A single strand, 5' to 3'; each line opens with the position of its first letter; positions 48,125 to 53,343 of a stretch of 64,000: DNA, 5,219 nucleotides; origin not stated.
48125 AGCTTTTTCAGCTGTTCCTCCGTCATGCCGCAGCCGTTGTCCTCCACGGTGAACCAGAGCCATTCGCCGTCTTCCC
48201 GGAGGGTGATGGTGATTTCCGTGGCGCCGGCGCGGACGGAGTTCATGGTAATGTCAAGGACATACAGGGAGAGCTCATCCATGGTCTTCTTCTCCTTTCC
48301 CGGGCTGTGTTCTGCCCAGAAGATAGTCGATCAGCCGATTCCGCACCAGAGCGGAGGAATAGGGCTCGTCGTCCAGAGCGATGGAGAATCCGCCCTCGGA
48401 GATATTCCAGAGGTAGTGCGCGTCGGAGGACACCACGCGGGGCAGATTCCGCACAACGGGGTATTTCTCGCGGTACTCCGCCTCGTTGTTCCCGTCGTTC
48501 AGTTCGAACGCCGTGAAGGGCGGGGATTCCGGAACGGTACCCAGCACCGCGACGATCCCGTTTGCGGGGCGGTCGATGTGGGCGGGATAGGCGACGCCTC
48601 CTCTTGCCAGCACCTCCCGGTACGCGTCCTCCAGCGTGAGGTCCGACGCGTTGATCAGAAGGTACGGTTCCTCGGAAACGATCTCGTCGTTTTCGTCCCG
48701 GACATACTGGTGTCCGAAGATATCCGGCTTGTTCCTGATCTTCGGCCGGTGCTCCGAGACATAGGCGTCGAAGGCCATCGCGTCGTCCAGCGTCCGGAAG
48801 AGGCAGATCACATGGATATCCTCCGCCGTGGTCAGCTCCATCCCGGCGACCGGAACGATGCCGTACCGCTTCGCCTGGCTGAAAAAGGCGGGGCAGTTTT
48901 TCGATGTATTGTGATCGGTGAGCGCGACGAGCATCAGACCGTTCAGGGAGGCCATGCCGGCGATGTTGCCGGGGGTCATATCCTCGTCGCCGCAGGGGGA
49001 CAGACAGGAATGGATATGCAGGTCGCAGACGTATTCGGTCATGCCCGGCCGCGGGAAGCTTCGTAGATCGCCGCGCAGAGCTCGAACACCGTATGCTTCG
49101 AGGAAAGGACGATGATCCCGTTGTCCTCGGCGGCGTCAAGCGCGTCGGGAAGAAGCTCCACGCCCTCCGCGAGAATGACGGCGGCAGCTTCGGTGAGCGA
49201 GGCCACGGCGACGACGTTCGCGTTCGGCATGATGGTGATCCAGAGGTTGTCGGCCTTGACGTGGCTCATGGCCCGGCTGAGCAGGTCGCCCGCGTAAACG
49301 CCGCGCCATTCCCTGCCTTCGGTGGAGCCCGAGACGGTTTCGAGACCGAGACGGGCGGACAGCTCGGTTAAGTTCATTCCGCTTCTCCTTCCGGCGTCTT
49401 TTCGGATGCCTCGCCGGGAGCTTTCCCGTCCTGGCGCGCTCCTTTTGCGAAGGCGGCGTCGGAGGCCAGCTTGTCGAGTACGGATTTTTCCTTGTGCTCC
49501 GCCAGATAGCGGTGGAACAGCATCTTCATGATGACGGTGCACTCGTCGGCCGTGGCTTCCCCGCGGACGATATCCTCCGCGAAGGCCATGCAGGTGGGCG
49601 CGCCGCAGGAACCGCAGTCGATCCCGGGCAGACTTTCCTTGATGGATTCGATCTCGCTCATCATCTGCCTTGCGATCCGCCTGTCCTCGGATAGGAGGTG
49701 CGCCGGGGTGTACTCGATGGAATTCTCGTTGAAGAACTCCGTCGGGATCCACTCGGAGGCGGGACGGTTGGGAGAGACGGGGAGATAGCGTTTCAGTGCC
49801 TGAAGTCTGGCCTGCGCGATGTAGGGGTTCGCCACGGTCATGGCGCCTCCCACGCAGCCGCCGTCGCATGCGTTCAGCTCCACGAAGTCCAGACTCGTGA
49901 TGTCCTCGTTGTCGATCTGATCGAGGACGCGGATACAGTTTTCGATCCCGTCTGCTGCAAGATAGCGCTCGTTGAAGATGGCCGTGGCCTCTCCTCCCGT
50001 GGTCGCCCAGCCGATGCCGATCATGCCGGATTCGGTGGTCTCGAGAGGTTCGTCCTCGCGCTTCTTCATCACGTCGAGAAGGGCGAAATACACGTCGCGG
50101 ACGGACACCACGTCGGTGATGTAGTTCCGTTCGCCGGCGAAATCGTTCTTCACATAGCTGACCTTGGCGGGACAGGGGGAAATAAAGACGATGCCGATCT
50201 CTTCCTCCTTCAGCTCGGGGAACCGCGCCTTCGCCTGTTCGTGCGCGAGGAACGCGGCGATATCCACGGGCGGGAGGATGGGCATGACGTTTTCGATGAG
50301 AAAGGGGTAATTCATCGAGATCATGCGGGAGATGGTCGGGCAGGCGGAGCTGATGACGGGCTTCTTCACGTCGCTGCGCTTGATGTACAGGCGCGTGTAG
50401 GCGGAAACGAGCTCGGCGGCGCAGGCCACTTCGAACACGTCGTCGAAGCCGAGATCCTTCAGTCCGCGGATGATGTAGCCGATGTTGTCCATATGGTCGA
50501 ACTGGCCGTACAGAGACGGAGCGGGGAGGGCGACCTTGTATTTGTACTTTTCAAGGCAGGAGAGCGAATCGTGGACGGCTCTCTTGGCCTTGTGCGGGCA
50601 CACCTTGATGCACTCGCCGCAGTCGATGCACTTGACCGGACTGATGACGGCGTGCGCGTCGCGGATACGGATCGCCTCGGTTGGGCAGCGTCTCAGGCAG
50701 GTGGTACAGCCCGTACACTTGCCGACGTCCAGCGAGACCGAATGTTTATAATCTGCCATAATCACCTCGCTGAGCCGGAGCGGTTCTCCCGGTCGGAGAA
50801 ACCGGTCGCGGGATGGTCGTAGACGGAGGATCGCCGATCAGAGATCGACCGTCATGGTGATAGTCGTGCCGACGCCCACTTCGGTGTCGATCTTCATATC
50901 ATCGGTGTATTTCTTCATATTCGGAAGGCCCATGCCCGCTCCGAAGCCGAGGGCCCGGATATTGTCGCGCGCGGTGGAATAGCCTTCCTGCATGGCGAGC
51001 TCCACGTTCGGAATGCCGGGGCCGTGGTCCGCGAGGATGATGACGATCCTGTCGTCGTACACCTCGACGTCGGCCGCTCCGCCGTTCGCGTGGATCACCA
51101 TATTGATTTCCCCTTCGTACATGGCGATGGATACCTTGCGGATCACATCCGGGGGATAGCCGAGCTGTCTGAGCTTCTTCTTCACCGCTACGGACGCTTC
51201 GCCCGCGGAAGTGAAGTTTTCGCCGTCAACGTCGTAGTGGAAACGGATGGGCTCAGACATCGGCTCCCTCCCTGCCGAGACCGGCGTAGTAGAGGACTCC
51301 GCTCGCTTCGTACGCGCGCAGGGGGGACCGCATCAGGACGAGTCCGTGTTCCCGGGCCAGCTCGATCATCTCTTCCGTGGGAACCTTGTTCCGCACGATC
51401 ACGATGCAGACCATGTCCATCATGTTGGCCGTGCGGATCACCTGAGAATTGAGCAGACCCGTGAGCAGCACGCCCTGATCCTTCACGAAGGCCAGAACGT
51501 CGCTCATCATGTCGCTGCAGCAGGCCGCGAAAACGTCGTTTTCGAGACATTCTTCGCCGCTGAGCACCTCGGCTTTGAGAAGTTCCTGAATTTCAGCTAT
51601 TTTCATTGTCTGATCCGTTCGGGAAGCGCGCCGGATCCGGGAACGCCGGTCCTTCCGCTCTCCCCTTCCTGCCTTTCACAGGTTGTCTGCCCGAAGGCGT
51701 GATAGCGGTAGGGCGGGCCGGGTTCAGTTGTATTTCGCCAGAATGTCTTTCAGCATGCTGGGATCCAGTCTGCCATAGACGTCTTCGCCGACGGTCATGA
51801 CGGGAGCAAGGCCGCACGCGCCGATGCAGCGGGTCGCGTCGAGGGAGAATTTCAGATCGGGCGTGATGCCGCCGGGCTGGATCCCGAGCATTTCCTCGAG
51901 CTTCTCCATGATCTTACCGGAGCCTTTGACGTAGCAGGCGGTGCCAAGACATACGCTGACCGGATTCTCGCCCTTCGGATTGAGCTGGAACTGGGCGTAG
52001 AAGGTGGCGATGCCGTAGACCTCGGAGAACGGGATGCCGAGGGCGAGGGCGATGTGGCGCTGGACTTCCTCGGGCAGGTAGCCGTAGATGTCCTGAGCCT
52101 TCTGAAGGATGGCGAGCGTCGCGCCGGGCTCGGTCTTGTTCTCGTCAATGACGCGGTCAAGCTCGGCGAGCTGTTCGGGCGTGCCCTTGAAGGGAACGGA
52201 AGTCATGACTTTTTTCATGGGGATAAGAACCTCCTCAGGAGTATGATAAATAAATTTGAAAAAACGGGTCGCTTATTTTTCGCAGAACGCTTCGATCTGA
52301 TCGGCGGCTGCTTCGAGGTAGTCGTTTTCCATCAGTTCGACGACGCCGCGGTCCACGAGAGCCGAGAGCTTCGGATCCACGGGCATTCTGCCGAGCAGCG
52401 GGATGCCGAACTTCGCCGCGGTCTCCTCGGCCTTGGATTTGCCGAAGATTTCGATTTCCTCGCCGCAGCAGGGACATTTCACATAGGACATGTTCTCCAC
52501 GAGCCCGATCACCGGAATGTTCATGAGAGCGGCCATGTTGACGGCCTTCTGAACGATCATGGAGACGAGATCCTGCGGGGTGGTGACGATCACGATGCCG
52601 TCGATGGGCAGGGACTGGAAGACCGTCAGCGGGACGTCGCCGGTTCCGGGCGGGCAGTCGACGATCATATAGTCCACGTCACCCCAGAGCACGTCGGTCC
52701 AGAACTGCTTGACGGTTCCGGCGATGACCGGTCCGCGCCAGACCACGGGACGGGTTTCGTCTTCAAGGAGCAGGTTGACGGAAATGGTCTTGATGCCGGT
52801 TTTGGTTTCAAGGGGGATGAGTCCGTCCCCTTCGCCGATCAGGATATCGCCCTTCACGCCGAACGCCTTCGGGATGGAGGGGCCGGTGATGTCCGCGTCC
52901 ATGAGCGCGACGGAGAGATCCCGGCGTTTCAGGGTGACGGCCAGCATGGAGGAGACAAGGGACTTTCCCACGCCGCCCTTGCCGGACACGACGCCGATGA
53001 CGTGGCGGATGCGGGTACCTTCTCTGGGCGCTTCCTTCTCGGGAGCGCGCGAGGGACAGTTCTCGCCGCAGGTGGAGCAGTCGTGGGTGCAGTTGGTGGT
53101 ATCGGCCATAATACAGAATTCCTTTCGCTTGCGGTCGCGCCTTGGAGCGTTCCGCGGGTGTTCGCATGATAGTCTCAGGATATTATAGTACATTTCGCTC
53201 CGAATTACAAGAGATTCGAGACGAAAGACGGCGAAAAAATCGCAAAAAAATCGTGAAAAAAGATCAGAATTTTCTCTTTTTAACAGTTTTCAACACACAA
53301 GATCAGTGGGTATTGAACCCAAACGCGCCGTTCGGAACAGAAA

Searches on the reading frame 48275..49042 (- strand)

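Call 9: search_protein_families(library=pfam, proteins=[window:48275-49042:-], max_evalue=0.001)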
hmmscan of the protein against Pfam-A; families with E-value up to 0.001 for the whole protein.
window:48275-49042:- (255 aa): 1 family
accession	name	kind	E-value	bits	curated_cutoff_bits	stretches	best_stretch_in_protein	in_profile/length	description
PF02811.25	PHP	-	6.7e-09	36.7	26.4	1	7-83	1-80/164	PHP domain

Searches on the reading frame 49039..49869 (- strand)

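Call 9: search_protein_families(library=pfam, proteins=[window:49039-49869:-], max_evalue=0.001)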
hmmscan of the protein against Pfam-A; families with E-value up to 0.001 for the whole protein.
window:49039-49869:- (276 aa): 1 family
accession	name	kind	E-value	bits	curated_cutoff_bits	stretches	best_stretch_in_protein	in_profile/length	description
PF07085.17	DRTGG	-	0.00011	22.5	25.2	1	195-269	29-103/105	DRTGG domain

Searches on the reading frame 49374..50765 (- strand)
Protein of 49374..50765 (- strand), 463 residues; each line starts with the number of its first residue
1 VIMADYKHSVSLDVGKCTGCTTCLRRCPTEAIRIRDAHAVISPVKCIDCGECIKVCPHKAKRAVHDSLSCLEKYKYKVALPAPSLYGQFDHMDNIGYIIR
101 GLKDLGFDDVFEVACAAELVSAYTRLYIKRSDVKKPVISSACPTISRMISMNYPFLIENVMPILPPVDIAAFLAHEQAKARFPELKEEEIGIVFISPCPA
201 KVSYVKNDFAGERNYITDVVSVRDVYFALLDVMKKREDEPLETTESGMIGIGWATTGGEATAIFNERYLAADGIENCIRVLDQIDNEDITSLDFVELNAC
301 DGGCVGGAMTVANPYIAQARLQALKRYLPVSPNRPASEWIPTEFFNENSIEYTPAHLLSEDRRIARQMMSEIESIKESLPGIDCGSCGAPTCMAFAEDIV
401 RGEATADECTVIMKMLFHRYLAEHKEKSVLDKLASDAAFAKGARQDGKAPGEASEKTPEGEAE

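Call 9: search_protein_families(library=pfam, proteins=[window:49374-50765:-], max_evalue=0.001)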
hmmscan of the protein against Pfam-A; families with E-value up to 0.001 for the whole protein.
window:49374-50765:- (463 aa): 12 families
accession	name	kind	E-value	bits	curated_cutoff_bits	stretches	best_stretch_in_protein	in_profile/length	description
PF02906.19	Fe_hyd_lg_C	-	2.6e-29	103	22.1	1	77-308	3-245/245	Iron only hydrogenase large subunit, C-terminal domain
PF04060.18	FeS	-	4.4e-15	55.6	23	1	379-410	1-32/33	Putative Fe-S cluster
PF13237.11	Fer4_10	-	1.6e-09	38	25.5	1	11-57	3-53/53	4Fe-4S dicluster domain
PF13187.11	Fer4_9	-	5.6e-09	36.3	27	1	16-60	1-51/52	4Fe-4S dicluster domain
PF12838.12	Fer4_7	-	7.3e-09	36.4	27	1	16-60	1-52/52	4Fe-4S dicluster domain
PF00037.32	Fer4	-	1e-08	35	21.1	2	40-60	2-22/24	4Fe-4S binding domain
PF14697.11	Fer4_21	-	3.6e-07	30.6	35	0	4-33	28-58/59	4Fe-4S dicluster domain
PF13484.11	Fer4_16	-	2.6e-06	28.6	30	0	45-64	1-20/66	4Fe-4S double cluster binding domain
PF12837.12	Fer4_6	-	2.7e-06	27.5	25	1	39-60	2-23/24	4Fe-4S binding domain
PF13183.11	Fer4_8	-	0.00062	20.7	27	0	45-61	4-20/68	4Fe-4S dicluster domain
PF13746.11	Fer4_18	-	0.00086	19.9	27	1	13-58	57-97/114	4Fe-4S dicluster domain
PF12797.12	Fer4_2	-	0.00098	19.4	24.5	0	11-29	4-22/22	4Fe-4S binding domain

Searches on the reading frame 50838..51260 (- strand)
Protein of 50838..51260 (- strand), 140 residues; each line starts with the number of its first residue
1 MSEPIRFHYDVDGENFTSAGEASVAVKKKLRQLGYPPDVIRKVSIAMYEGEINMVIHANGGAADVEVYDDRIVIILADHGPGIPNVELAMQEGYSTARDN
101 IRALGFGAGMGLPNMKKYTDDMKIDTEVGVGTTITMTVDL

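Call 9: search_protein_families(library=pfam, proteins=[window:50838-51260:-], max_evalue=0.001)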
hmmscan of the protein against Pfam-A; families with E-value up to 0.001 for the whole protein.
window:50838-51260:- (140 aa): 2 families
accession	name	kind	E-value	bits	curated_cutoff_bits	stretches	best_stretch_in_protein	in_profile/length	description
PF13581.12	HATPase_c_2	-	1.5e-11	44.8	27.4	1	20-137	9-126/127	Histidine kinase-like ATPase domain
PF02518.31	HATPase_c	-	1.6e-10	41.8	26.4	1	53-140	16-109/111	Histidine kinase-, DNA gyrase B-, and HSP90-like ATPase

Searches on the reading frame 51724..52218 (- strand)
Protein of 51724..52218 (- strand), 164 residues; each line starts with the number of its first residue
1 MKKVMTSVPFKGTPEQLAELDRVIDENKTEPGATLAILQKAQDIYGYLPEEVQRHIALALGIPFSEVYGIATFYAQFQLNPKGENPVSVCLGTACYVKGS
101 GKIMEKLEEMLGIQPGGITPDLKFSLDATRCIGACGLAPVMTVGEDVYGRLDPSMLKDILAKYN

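Call 9: search_protein_families(library=pfam, proteins=[window:51724-52218:-], max_evalue=0.001)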
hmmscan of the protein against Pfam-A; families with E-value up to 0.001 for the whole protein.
window:51724-52218:- (164 aa): 1 family
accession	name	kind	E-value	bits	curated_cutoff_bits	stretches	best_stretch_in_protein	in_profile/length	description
PF01257.25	2Fe-2S_thioredx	-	1.4e-49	168.1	24.8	1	21-163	2-144/145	Thioredoxin-like [2Fe-2S] ferredoxin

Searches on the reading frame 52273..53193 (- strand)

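Call 9: search_protein_families(library=pfam, proteins=[window:52273-53193:-], max_evalue=0.001)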
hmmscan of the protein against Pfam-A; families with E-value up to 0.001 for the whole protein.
window:52273-53193:- (306 aa): 3 families
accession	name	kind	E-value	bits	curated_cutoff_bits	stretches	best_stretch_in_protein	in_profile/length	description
PF10609.15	ParA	-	6.9e-90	301.2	27.1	1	62-292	2-231/246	NUBPL iron-transfer P-loop NTPase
PF01656.29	CbiA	-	3.9e-11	43.4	25.4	1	66-283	1-122/125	CobQ/CobB/MinD/ParA nucleotide binding domain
PF13614.12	AAA_31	-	3.8e-06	27.4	27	1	64-102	2-40/177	AAA domain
